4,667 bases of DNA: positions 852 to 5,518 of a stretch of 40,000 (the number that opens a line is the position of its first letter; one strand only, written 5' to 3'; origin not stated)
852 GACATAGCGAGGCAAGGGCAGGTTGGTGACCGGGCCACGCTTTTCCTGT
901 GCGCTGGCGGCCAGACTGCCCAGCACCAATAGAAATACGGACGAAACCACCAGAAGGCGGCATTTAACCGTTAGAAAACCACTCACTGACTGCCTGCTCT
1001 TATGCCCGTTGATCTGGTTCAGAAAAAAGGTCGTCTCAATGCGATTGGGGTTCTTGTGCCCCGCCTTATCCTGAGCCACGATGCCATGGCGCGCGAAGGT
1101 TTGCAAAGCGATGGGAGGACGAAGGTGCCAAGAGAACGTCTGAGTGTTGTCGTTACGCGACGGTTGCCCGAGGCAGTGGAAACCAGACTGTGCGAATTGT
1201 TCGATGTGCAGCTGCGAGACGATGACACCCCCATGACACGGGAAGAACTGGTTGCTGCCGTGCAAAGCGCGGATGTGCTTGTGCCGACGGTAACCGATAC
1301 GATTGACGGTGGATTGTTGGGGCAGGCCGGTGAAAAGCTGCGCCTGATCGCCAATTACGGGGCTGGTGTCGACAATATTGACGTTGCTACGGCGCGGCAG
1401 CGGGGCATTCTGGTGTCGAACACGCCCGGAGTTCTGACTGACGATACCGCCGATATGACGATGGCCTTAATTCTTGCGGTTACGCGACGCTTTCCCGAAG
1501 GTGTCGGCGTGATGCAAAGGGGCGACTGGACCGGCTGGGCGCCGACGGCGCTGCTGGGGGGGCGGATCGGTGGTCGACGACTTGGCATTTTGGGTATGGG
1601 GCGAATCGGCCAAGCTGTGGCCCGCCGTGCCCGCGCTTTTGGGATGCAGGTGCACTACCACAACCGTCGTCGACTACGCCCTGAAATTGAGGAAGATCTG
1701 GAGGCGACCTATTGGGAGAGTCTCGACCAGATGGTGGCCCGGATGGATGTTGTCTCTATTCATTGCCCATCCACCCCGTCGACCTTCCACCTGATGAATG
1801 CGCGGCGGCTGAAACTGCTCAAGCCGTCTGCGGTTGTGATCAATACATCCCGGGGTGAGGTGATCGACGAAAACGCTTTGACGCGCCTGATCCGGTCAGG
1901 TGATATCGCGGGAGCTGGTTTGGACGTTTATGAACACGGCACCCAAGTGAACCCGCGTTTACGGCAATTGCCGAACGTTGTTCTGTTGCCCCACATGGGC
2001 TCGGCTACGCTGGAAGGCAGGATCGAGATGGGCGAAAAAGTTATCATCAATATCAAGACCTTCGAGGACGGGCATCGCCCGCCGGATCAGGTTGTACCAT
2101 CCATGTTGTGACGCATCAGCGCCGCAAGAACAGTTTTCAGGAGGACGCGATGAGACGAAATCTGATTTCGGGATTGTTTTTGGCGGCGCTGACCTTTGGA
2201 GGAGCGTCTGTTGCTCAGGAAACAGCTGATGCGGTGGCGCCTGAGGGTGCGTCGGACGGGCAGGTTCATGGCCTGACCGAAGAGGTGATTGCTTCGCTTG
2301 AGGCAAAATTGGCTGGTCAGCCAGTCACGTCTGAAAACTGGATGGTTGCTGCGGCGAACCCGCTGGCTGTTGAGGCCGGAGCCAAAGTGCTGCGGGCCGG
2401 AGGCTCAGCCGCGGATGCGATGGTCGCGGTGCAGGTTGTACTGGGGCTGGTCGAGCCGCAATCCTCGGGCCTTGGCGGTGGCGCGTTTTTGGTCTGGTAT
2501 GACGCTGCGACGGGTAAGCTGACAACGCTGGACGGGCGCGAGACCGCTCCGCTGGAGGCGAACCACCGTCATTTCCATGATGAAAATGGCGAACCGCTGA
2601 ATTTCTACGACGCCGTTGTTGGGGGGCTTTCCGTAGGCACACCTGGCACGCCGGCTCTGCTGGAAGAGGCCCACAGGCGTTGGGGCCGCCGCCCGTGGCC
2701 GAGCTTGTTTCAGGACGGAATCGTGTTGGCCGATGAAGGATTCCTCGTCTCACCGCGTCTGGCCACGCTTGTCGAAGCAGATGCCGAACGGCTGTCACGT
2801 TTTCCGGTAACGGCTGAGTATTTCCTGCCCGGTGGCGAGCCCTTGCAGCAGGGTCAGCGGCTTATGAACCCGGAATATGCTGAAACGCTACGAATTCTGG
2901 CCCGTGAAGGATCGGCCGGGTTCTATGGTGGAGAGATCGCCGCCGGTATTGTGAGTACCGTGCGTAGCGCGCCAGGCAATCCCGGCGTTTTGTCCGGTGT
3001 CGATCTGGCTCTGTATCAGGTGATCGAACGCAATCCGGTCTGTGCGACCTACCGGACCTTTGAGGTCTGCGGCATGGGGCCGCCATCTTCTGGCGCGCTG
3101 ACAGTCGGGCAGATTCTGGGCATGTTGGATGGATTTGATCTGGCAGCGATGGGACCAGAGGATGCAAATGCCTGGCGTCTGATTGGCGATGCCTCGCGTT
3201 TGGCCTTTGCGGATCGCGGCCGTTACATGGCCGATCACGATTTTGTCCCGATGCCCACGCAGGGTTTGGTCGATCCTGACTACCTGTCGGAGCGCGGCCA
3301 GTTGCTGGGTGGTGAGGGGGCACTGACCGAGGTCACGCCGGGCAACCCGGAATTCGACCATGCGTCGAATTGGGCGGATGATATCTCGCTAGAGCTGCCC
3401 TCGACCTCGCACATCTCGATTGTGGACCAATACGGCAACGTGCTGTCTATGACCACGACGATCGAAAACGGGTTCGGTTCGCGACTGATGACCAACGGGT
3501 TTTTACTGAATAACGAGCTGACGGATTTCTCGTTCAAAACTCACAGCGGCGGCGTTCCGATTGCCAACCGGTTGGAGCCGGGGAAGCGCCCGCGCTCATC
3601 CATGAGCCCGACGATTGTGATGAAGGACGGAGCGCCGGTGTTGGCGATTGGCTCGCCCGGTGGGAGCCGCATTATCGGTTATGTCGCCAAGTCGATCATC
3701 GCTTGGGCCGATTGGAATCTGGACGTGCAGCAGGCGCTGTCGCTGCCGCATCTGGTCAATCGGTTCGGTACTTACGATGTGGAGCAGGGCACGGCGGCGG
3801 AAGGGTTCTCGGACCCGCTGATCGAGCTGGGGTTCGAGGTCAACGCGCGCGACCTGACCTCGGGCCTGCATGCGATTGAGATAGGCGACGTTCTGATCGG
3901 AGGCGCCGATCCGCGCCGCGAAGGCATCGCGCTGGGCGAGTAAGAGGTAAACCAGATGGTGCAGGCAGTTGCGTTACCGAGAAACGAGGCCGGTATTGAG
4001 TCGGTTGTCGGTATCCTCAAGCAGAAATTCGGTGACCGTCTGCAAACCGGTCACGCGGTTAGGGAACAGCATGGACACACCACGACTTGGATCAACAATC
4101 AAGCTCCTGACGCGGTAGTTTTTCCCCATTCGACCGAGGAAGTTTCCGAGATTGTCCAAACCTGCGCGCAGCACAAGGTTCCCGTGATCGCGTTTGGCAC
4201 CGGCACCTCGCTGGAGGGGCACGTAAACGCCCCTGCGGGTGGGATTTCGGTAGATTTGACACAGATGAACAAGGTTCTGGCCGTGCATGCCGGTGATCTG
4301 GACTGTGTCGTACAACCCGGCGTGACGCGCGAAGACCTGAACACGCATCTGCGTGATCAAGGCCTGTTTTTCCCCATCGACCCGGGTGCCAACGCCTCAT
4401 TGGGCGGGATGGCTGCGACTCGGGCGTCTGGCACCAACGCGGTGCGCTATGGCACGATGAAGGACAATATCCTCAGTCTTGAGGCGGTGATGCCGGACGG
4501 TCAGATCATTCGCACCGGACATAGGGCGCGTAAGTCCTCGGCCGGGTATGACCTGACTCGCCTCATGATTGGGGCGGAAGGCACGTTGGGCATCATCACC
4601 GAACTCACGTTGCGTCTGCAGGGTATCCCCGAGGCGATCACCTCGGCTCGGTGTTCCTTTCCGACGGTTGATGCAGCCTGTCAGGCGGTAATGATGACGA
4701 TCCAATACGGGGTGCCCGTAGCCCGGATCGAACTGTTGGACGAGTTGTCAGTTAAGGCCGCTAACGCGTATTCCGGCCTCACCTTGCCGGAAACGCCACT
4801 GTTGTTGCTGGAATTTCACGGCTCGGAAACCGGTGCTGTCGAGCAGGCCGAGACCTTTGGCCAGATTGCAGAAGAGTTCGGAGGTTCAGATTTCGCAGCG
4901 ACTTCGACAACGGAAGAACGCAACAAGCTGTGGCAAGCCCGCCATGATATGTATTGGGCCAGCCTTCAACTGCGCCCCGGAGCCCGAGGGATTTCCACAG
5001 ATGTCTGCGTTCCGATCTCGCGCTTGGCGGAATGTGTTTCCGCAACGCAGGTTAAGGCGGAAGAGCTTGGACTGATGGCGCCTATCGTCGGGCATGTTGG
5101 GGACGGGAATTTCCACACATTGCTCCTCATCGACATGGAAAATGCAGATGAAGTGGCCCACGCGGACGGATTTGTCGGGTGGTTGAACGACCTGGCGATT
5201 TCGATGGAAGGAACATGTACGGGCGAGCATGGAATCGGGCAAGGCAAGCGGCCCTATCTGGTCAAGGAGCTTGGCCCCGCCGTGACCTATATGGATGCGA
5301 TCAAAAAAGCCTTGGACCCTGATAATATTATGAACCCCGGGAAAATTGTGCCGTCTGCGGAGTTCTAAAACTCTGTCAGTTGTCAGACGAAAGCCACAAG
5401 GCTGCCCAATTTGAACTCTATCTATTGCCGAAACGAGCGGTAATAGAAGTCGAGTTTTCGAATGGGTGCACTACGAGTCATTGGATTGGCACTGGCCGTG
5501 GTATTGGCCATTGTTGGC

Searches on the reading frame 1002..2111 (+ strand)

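Call 12: search_protein_families(library=pfam, proteins=[window:1002-2111:+], max_evalue=0.001)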
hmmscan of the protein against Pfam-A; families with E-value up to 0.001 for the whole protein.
window:1002-2111:+ (369 aa): 4 families
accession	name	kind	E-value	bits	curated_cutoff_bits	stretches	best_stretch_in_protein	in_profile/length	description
PF02826.25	2-Hacid_dh_C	-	5.4e-57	192.5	25.1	1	154-333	1-178/178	D-isomer specific 2-hydroxyacid dehydrogenase, NAD binding domain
PF00389.36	2-Hacid_dh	-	8.9e-29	100.3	24.6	1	49-364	1-133/134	D-isomer specific 2-hydroxyacid dehydrogenase, catalytic domain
PF03446.21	NAD_binding_2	-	1.2e-05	25.8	21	1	194-296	2-106/161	NAD binding domain of 6-phosphogluconate dehydrogenase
PF03807.23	F420_oxidored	-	0.00065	20.7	21.6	0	193-256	1-68/94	NADP oxidoreductase coenzyme F420-dependent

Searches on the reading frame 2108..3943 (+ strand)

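Call 12: search_protein_families(library=pfam, proteins=[window:2108-3943:+], max_evalue=0.001)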
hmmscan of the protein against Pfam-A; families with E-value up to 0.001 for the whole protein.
window:2108-3943:+ (611 aa): 1 family
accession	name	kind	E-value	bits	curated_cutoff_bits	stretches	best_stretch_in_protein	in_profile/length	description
PF01019.26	G_glu_transpept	-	9.8e-144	480.4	27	1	93-606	2-512/512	Gamma-glutamyltranspeptidase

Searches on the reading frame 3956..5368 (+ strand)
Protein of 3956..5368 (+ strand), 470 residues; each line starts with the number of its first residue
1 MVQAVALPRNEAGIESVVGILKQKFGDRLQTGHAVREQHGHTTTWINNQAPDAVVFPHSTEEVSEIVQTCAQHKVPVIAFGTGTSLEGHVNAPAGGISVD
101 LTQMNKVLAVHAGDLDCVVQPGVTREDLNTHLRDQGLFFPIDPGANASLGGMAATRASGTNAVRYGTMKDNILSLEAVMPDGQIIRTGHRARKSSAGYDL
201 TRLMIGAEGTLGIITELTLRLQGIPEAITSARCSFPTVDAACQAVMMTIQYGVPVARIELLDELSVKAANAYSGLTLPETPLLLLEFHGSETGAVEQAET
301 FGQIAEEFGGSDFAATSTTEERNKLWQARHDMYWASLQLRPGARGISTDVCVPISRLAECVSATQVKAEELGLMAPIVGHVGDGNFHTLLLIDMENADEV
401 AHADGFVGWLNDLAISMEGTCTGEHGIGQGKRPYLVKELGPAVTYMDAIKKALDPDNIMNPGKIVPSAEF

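Call 12: search_protein_families(library=pfam, proteins=[window:3956-5368:+], max_evalue=0.001)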
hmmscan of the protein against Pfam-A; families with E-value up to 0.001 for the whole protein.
window:3956-5368:+ (470 aa): 2 families
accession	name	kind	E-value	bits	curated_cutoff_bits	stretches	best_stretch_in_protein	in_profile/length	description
PF02913.24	FAD-oxidase_C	-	1.2e-64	218.9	21.2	1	224-464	1-248/248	FAD linked oxidases, C-terminal domain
PF01565.28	FAD_binding_4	-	1.7e-40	138.3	26.4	1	51-188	1-139/139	FAD binding domain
